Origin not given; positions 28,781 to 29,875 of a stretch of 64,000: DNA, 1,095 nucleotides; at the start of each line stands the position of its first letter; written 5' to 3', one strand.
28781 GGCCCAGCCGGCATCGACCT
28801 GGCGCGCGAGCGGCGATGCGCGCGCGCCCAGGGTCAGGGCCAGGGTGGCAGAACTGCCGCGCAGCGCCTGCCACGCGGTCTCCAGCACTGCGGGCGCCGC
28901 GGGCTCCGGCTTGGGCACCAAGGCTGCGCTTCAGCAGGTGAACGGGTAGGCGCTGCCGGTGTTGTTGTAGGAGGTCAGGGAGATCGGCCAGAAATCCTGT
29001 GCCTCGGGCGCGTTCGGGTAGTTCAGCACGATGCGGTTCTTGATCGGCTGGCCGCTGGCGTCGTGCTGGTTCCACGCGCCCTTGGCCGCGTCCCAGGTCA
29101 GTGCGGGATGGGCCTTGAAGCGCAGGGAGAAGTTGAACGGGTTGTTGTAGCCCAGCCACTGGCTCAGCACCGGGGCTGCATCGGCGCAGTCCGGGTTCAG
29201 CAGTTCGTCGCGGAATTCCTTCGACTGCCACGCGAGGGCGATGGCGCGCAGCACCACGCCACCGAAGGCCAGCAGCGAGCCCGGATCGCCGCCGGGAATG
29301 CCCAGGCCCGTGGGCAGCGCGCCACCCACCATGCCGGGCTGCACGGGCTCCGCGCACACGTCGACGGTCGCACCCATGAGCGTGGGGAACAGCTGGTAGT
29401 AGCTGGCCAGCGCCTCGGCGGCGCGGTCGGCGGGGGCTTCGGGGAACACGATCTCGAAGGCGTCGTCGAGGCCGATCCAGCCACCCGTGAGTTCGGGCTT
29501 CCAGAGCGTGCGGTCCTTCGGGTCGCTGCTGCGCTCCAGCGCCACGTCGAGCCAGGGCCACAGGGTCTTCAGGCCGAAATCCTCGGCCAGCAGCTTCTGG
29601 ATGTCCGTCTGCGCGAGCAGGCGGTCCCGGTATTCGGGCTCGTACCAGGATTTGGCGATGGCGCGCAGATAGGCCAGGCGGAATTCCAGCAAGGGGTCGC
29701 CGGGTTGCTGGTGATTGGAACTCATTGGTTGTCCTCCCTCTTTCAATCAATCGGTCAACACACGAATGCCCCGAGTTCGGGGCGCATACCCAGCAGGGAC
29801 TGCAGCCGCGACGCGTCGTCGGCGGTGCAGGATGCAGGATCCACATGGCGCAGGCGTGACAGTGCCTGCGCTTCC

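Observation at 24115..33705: YcaO modification cluster wired to Ser/Thr-kinase / FHA signalling, with no dehydrogenase, protease, exporter or immunity gene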

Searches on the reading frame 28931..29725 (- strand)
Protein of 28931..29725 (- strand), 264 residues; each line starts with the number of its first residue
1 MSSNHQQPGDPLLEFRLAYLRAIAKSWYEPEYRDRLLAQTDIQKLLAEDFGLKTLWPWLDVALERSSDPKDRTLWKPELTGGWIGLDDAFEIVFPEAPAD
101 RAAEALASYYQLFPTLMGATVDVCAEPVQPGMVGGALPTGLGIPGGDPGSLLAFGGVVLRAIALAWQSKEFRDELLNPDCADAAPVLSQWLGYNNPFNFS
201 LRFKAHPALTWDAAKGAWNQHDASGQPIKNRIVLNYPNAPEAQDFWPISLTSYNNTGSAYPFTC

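Call 4: search_protein_families(library=ncbifam, proteins=[window:28931-29725:-], max_evalue=0.01)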
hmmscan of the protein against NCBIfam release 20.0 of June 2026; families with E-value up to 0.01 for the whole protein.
window:28931-29725:- (264 aa): 1 family
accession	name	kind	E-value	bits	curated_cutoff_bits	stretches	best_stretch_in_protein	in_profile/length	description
TIGR03795.1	RNP_Burkhold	subfamily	5.5e-57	191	41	2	135-261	2-114/114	BMA_0021/BMA_0022 family TOMM bacteriocin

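Call 5: search_protein_families(library=pfam, proteins=[window:28931-29725:-], max_evalue=0.01)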
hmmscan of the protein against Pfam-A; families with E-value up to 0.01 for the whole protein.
window:28931-29725:- (264 aa): 1 family
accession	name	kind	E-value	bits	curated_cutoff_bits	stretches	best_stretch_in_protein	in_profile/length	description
PF02979.21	NHase_alpha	-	0.0068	16.3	27.2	0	21-41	43-63/184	Nitrile hydratase, alpha chain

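Call 10: find_homologous_proteins(query=window:28931-29725:-)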
Query window:28931-29725:- (264 aa): 81 proteins with E <= 0.001 among 2761 candidates.
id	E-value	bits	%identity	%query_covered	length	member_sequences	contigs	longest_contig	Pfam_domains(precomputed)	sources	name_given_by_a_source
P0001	2.9e-179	613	100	100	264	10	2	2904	PF27793.1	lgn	-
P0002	4.6e-150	517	86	100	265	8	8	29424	PF27793.1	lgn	-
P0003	2.9e-147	508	84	100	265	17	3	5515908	PF27793.1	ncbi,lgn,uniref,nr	ncbi:hypothetical protein C8247_09235 [Paracidovorax avenae]|uniref:BMA_0021/BMA_0022 family TOMM ba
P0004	4.0e-130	452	75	100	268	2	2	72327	PF27793.1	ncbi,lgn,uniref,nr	ncbi:BMA_0021/BMA_0022 family TOMM bacteriocin [Paracidovorax anthurii]|uniref:Ribosomally synthesiz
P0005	1.3e-107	378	64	100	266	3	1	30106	PF27793.1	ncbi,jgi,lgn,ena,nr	ncbi:MAG: BMA_0021/BMA_0022 family TOMM bacteriocin [Curvibacter sp.]|nr:BMA_0021/BMA_0022 family TO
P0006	3.2e-107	376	65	98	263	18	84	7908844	PF27793.1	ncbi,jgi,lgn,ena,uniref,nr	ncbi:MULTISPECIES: BMA_0021/BMA_0022 family TOMM bacteriocin [Variovorax]|jgi:ribosomally synthesize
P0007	1.9e-105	371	67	98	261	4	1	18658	PF27793.1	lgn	-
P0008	4.6e-105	369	63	100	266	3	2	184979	PF27793.1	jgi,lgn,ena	jgi:ribosomally synthesized peptide (two-chain TOMM family)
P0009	1.3e-104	368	65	99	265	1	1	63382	PF27793.1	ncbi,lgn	-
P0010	1.8e-104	367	66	99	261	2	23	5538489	PF27793.1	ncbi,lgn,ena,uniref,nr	ncbi:BMA_0021/BMA_0022 family TOMM bacteriocin [Delftia sp. PS-11]|uniref:BMA_0021/BMA_0022 family T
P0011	3.0e-104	367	66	98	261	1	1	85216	PF27793.1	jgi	jgi:ribosomally synthesized peptide (two-chain TOMM family)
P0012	3.5e-103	363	62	100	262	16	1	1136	PF27793.1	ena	-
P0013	1.3e-101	358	63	98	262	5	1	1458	PF27793.1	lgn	-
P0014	4.4e-101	356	64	98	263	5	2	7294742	PF27793.1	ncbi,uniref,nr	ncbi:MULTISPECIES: BMA_0021/BMA_0022 family TOMM bacteriocin [Variovorax]|uniref:BMA_0021/BMA_0022 f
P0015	4.4e-101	356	63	99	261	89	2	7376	PF27793.1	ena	-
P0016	5.3e-100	353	64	98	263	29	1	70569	PF27793.1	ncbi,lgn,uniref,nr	ncbi:BMA_0021/BMA_0022 family TOMM bacteriocin [Variovorax sp. CAN2819]|uniref:BMA_0021/BMA_0022 fam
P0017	9.4e-100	352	65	98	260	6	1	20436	PF27793.1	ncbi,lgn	ncbi:MAG TPA: BMA_0021/BMA_0022 family TOMM bacteriocin [Variovorax sp.]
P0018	1.8e-99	351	63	99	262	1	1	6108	PF27793.1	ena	-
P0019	2.4e-99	351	63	99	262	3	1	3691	PF27793.1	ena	-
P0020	4.1e-99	350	62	98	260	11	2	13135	PF27793.1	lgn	-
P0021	2.1e-98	347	63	99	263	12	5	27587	PF27793.1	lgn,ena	-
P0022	2.3e-98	347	63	100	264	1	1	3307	PF27793.1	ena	-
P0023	3.0e-98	347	61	98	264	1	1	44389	PF27793.1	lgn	-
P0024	5.9e-98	346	62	99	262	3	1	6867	PF27793.1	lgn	-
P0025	1.3e-97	345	62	98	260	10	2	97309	PF27793.1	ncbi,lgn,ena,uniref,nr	ncbi:ribosomal natural product, two-chain TOMM family [Variovorax sp. YR266]|uniref:BMA_0021/BMA_002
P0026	2.3e-97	344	62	100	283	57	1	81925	PF27793.1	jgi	jgi:ribosomally synthesized peptide (two-chain TOMM family)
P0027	1.4e-96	342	62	99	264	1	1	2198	PF27793.1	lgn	-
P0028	2.6e-96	341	61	96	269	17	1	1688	PF27793.1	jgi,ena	jgi:ribosomally synthesized peptide (two-chain TOMM family)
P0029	4.7e-96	340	63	98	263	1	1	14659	PF27793.1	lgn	-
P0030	1.7e-95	338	59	98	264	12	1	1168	PF27793.1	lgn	-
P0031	1.8e-95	338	59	100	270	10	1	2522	PF27793.1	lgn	-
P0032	4.1e-95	337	61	99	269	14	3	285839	PF27793.1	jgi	jgi:ribosomally synthesized peptide (two-chain TOMM family)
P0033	3.0e-94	334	63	97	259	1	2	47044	PF27793.1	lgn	-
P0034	1.4e-93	332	62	97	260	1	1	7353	PF27793.1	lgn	-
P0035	7.7e-93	329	59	98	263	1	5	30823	PF27793.1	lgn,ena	-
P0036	1.2e-92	329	58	100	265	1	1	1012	PF27793.1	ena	-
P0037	1.9e-92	328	59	98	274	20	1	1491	PF27793.1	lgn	-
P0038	6.6e-92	326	60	100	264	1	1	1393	PF27793.1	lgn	-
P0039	2.7e-90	321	57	100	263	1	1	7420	PF27793.1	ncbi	-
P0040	2.4e-88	314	60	98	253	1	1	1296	PF27793.1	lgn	-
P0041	5.5e-86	307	58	97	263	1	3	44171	PF27793.1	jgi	jgi:ribosomally synthesized peptide (two-chain TOMM family)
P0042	1.1e-84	302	56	97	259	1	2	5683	PF27793.1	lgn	-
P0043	1.7e-84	302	56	97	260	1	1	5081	PF27793.1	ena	-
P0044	1.9e-84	302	59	97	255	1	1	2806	PF27793.1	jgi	jgi:ribosomally synthesized peptide (two-chain TOMM family)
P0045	9.2e-82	293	56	98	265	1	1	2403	PF27793.1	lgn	-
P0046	1.3e-81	292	55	98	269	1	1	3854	PF27793.1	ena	-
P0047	2.2e-81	292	56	98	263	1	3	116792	PF27793.1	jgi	jgi:ribosomally synthesized peptide (two-chain TOMM family)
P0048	5.9e-81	290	55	98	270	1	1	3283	PF27793.1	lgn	-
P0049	1.6e-80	289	56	98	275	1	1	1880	PF27793.1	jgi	jgi:ribosomally synthesized peptide (two-chain TOMM family)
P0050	2.5e-80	288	55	98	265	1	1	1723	PF27793.1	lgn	-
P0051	2.9e-80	288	54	97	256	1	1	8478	PF27793.1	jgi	jgi:ribosomally synthesized peptide (two-chain TOMM family)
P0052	9.9e-80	286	55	98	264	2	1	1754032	PF27793.1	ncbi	ncbi:MAG: BMA_0021/BMA_0022 family TOMM bacteriocin [Aquabacterium sp.]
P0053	1.1e-75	273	65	76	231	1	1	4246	PF27793.1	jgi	jgi:ribosomally synthesized peptide (two-chain TOMM family)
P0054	7.1e-74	267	53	100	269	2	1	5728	PF27793.1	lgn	-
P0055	1.2e-72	263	67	70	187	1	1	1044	PF27793.1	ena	-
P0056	8.5e-71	257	52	97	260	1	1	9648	PF27793.1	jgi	jgi:ribosomally synthesized peptide (two-chain TOMM family)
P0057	1.6e-68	249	49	98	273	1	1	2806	PF27793.1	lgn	-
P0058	1.1e-64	237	52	86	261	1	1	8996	PF27793.1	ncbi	-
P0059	9.7e-64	234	52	86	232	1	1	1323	PF27793.1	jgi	jgi:ribosomally synthesized peptide (two-chain TOMM family)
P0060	8.6e-59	217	46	97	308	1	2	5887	PF27793.1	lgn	-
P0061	4.0e-58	215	48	97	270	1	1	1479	PF27793.1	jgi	jgi:ribosomally synthesized peptide (two-chain TOMM family)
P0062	2.9e-56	209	45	97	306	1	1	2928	PF27793.1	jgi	jgi:ribosomally synthesized peptide (two-chain TOMM family)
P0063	1.0e-54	204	44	97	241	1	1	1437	PF27793.1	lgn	-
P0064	1.9e-54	203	44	95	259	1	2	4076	PF27793.1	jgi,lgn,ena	-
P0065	5.2e-54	202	45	97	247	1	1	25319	PF02979.22,PF27793.1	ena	-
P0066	3.8e-52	196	45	97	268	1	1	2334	PF27793.1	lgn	-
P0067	9.7e-51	191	41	95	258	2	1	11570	PF27793.1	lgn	-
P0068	2.1e-50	190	43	96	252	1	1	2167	PF27793.1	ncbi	-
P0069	4.6e-50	189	42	96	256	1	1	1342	PF27793.1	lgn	-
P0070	1.6e-49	187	44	97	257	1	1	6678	PF27793.1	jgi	jgi:ribosomally synthesized peptide (two-chain TOMM family)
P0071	4.5e-49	186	42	96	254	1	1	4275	PF27793.1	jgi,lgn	jgi:ribosomally synthesized peptide (two-chain TOMM family)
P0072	7.6e-49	185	44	95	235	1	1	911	PF27793.1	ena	-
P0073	2.0e-47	180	43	96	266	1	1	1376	PF27793.1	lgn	-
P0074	3.8e-46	176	43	96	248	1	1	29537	PF27793.1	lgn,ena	-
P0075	9.8e-44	168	59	54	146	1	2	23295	PF27793.1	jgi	jgi:ribosomally synthesized peptide (two-chain TOMM family)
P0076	1.8e-41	161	63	45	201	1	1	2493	PF27793.1,PF10431.16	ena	-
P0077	2.0e-41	160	39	97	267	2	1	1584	PF27793.1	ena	-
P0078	1.6e-40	158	41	96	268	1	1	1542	PF27793.1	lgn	-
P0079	3.0e-40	157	34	96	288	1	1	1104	PF27793.1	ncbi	-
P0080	2.3e-36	144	37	96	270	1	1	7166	PF27793.1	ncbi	-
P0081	4.1e-13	68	29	97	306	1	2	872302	PF27793.1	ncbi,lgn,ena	-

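Call 12: find_related_loci(query=A1, collection=genome_contigs, flank=10000)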
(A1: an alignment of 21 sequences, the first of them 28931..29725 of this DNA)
Query A1 (264 aa) in genome_contigs; peptide patterns used: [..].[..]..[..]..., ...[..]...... (x = any residue, [..] = any of these).
62 stretches matched a pattern; 42 encode a relative of the query (tblastn E <= 1e-3); 41 distinct loci.
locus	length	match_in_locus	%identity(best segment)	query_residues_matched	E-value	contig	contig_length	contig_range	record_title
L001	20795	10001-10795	87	1-264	4e-151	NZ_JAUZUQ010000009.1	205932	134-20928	Acidovorax sp. PRC11 9, whole genome shotgun sequence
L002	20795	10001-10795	85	1-264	3e-149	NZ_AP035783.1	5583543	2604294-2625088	Acidovorax sacchari strain HC-19 chromosome, complete genome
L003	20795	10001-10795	84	1-264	1e-147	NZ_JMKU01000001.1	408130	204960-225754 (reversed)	Paracidovorax oryzae ATCC 19882 T336DRAFT_scaffold00001.1_C, whole genome shotgun sequence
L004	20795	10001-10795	84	1-264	5e-147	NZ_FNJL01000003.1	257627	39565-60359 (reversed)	Paracidovorax cattleyae strain DSM 17101, whole genome shotgun sequence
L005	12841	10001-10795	85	1-264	8e-147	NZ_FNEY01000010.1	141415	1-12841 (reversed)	Paracidovorax citrulli strain DSM 17060, whole genome shotgun sequence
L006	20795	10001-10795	84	1-264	5e-146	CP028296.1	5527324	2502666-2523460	Paracidovorax avenae strain MDB1 chromosome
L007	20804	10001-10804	75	1-264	4e-132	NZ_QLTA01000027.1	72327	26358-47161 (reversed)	Paracidovorax anthurii strain CFPB 3232 Ga0074828_1027, whole genome shotgun sequence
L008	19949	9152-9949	64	1-264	2e-109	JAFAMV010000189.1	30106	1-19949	MAG: Curvibacter sp. isolate CP_BE_RX_R2_3 BE_RX_R2_k147_1767863, whole genome shotgun sequence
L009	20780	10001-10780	66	3-264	5e-107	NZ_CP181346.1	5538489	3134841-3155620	Delftia sp. PS-11 chromosome, complete genome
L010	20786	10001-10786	62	1-264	1e-105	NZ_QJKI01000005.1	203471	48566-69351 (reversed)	Rivihabitans pingtungensis strain DSM 29661 Ga0244579_105, whole genome shotgun sequence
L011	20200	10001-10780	64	3-264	5e-103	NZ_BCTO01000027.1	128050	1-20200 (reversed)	Delftia tsuruhatensis NBRC 16741, whole genome shotgun sequence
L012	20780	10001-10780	63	3-264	4e-102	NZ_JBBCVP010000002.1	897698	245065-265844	Delftia acidovorans strain MMO-42 contig00002, whole genome shotgun sequence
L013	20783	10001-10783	64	4-264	5e-102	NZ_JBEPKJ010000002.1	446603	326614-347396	Variovorax paradoxus strain DS3691 Ga0466867_02, whole genome shotgun sequence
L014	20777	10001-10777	62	6-264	3e-102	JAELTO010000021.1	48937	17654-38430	Xylophilus sp. ASV27 NODE_21_length_48983_cov_24.746602, whole genome shotgun sequence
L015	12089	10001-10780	63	3-264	6e-102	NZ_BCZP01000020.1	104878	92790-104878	Delftia acidovorans NBRC 14950, whole genome shotgun sequence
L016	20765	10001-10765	64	7-264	8e-102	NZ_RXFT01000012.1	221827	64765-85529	Variovorax guangxiensis strain DSM 27352 12, whole genome shotgun sequence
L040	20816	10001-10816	43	8-264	5e-67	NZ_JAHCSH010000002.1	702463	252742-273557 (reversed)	Curvibacter sp. CHRR-16 contig00002, whole genome shotgun sequence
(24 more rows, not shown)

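Call 13: search_protein_families(library=padloc, proteins=[window:28931-29725:-], max_evalue=0.01)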
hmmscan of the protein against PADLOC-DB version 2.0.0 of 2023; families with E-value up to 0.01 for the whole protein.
window:28931-29725:- (264 aa): 0 families

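Call 17: search_protein_families(library=pfam, proteins=[L013:14932-15588:+, L013:16073-16696:+, L013:16612-17043:+, L016:14848-15507:+, L009:15113-15628:+, L016:15646-16017:+], max_evalue=0.01)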
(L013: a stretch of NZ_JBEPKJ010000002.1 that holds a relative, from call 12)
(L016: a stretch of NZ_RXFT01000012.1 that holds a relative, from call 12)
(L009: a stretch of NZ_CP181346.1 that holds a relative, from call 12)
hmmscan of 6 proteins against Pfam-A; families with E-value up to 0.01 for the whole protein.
L013:14932-15588:+ (218 aa): 0 families

L013:16073-16696:+ (207 aa): 0 families

L013:16612-17043:+ (143 aa): 0 families

L016:14848-15507:+ (219 aa): 0 families

L009:15113-15628:+ (171 aa): 0 families

L016:15646-16017:+ (123 aa): 0 families

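Call 22: search_solved_structures(query=A1, max_evalue=1, show_alignments=2)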
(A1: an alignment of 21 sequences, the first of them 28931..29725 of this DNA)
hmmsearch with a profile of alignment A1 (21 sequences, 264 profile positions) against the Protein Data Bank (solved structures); distinct sequences matched with E-value up to 1: 2.
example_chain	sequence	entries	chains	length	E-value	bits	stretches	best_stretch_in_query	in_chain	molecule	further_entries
4ob1_A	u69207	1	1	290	0.49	13.1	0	20-38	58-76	Cobalt-containing nitrile hydratase subunit alpha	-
1v29_A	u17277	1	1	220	0.96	12.1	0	19-42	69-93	nitrile hydratase a chain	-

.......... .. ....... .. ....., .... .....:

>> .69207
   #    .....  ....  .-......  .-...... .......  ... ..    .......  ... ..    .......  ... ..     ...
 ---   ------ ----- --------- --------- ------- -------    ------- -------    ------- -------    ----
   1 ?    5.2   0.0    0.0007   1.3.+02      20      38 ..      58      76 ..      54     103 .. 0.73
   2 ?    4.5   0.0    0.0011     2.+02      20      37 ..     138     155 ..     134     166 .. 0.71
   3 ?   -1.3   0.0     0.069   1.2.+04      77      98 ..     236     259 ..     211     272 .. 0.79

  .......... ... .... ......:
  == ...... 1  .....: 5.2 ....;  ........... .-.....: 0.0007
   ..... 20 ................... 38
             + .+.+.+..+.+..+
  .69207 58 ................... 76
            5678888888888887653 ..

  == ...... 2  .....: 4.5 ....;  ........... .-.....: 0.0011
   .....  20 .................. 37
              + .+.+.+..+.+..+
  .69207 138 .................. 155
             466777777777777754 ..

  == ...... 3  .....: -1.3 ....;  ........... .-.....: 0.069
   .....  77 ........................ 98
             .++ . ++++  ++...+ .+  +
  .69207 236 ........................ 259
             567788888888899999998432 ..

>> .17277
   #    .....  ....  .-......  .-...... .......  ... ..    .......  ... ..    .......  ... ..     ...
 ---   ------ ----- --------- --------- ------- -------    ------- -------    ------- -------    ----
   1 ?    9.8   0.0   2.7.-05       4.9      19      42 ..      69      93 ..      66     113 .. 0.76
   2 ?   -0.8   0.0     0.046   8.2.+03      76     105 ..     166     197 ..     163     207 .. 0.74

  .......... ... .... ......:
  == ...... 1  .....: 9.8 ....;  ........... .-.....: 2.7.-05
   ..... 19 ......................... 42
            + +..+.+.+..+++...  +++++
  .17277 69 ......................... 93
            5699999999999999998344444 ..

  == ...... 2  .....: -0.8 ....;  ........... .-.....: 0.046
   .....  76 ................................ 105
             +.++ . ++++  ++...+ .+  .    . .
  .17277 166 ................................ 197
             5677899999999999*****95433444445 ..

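Call 29: predict_structure(alignment_id=A1)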
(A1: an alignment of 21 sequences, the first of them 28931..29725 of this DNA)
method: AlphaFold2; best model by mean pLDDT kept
length: 264 residues; sequences in the alignment: 21
mean_pLDDT: 82.0   pTM: 0.79
mean pLDDT of the five models: 82.0, 81.4, 81.0, 79.6, 77.7
residues with pLDDT >= 90: 144; 70-90: 66; 50-70: 19; < 50: 35
segments of 3 or more residues with pLDDT < 50: 1-6, 126-140, 142-146, 256-264
pLDDT, mean of each block of 10 residues (from residue 1): 48 84 96 97 95 88 93 85 83 93 91 72 58 45 52 82 96 94 93 81 94 94 92 92 91 57 42
secondary structure, 60 per line:
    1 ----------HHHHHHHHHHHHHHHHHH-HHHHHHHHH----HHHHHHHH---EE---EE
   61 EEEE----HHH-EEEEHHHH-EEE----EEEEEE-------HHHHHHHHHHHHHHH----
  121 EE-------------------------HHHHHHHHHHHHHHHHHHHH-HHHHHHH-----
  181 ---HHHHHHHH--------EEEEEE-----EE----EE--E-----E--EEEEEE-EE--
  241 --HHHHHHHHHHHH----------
elements in order: H11-28 H30-38 H43-50 E59-64 E73-76 H77-80 E82-84 E89-94 H102-116 H148-167 H169-175 H184-191 E200-205 E230-235 H243-254

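Call 32: fold_search(model_id=the predicted structure, library=pdb)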
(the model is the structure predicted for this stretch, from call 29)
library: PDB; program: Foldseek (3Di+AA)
matches with E <= 10: 73; with E <= 0.001: 0
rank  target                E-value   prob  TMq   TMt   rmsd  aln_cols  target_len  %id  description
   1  7qou_A                1.4e-01  0.21  0.23  0.28  10.2       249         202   10  A mutant of the nitrile hydratase from Geobacillus pallidus having enhanced thermostability (released 2023-01-18)
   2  3j1b_A                1.9e-01  0.02  0.11  0.07  24.5       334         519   10  Cryo-EM structure of 8-fold symmetric rATcpn-alpha in apo state (released 2013-08-07)
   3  8ib8_H                4.6e-01  0.02  0.11  0.07  24.3       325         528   12  Human TRiC-PhLP2A-actin complex in the closed state (released 2023-12-20)
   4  7nvn_Q                7.2e-01  0.01  0.11  0.06  24.3       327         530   11  Human TRiC complex in closed state with nanobody and tubulin bound (released 2022-03-02)
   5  7nvm_q                8.1e-01  0.01  0.11  0.07  23.9       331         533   12  Human TRiC complex in closed state with nanobody Nb18, actin and PhLP2A bound (released 2022-03-02)
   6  9cs6_q                1.3e+00  0.01  0.14  0.09  19.0       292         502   10  TRiC-ADP-S5 state is a conformation when TRiC incubated in 1 mM ADP (released 2025-01-22)
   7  3izh_A                1.4e+00  0.01  0.12  0.09  20.2       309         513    6  Mm-cpn D386A with ATP (released 2011-02-02)
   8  6nr8_P                1.5e+00  0.01  0.11  0.07  23.7       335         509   11  hTRiC-hPFD Class6 (released 2019-06-19)
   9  7wz3_q                1.6e+00  0.01  0.12  0.09  21.7       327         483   12  Cryo-EM structure of human TRiC-tubulin-S1 state (released 2023-02-22)
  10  7nvl_Q                1.6e+00  0.01  0.11  0.07  24.1       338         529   12  Human TRiC complex in closed state with nanobody bound (Consensus Map) (released 2022-03-02)
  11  7nvm_Q                1.6e+00  0.01  0.11  0.07  23.9       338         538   12  Human TRiC complex in closed state with nanobody Nb18, actin and PhLP2A bound (released 2022-03-02)
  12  7x0a_D                1.8e+00  0.01  0.10  0.07  17.9       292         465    7  Cryo-EM structure of human TRiC-NPP state (released 2023-04-12)
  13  6qb8_Q                1.8e+00  0.01  0.11  0.07  23.0       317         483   14  Human CCT:mLST8 complex (released 2019-07-03)
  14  6krd_q                1.9e+00  0.01  0.11  0.07  24.0       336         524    7  TRiC at 0.05 mM ADP-AlFx, Conformation 4, 0.05-C4 (released 2019-09-18)
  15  3j3x_A                2.5e+00  0.01  0.11  0.08  20.5       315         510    8  Independent reconstruction of Mm-cpn cryo-EM density map from half dataset in the closed state (training map) (released 2013-05-29)
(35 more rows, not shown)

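Call 44: find_encoding_contigs(protein=P0065, flank=10000, max_places=1)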
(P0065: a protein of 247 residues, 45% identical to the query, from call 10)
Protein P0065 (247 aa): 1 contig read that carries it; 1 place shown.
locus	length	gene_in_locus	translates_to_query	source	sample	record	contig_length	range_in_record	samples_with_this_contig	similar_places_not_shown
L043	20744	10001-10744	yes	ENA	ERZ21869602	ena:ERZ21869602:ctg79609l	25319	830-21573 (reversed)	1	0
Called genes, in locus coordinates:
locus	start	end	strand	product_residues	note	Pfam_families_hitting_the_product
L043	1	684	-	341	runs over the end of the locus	-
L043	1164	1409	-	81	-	PF13538:UvrD_C_2 (weak)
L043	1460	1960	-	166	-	-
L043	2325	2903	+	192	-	PF00069:Pkinase, PF07714:PK_Tyr_Ser-Thr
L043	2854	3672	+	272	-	PF00069:Pkinase (weak), PF07603:Lcl_C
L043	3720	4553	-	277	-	PF00149:Metallophos, PF12850:Metallophos_2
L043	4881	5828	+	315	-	PF00498:FHA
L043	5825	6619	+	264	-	PF00069:Pkinase, PF07714:PK_Tyr_Ser-Thr, PF01636:APH (faint)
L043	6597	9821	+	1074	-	PF00211:Guanylate_cyc, PF13191:AAA_16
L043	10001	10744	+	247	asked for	PF27793:RNP_Burkhold, PF02979:NHase_alpha (faint), PF27793:RNP_Burkhold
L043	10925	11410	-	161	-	-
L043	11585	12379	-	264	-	-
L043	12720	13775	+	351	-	PF02624:YcaO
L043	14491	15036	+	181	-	-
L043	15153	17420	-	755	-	PF00270:DEAD (faint), PF02689:Herpes_Helicase (faint), PF05970:PIF1, PF13245:AAA_19, PF13401:AAA_22 (weak), PF13604:AAA_30, PF14493:HTH_40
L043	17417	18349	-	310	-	PF00037:Fer4, PF12797:Fer4_2 (weak), PF12837:Fer4_6 (weak), PF13237:Fer4_10 (weak), PF14697:Fer4_21 (weak), PF12838:Fer4_7 (weak), PF13187:Fer4_9 (weak), PF00881:Nitroreductase, +3 more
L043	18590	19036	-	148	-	PF22381:Staph_reg_Sar_Rot, PF01047:MarR, PF12802:MarR_2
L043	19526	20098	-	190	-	-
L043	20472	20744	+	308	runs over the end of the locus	PF00582:Usp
